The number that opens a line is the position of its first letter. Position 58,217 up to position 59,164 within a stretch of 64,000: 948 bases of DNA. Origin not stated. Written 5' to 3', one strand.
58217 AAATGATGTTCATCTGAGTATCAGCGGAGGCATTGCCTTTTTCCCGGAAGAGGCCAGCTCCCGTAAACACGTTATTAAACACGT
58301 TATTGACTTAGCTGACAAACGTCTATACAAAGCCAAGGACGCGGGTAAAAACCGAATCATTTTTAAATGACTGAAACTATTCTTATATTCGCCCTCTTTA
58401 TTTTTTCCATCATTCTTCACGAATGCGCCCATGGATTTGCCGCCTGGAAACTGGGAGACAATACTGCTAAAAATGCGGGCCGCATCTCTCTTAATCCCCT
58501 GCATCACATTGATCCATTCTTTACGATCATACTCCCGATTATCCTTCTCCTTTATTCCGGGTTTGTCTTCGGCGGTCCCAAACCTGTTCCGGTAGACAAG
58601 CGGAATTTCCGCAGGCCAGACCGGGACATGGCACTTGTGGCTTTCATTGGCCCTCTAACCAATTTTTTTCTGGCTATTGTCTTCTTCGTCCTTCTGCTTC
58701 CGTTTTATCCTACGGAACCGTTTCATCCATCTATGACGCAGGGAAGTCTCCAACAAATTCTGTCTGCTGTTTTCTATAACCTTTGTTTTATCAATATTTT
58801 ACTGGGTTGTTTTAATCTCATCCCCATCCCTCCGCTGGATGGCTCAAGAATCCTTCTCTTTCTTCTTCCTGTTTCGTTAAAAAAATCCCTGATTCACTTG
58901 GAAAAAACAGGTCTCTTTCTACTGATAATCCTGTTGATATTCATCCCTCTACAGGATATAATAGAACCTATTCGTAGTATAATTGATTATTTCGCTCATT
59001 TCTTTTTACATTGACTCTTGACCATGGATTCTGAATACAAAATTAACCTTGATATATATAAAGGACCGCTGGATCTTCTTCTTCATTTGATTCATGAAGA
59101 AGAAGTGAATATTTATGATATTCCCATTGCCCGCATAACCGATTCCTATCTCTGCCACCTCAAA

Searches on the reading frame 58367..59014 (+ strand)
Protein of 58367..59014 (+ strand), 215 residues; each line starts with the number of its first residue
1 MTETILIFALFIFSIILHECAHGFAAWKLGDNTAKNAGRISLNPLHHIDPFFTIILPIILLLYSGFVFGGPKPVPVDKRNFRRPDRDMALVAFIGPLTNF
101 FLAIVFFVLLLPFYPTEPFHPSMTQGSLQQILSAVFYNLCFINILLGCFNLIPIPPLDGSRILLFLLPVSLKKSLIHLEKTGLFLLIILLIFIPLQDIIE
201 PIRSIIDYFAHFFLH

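Call 63: search_protein_families(library=pfam, proteins=[window:58367-59014:+], max_evalue=0.001)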
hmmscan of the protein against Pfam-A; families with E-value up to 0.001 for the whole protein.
window:58367-59014:+ (215 aa): 1 family
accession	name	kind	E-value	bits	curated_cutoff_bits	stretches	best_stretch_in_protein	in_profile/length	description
PF02163.28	Peptidase_M50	-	2.6e-15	56.8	27.2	1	8-174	3-201/221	Peptidase family M50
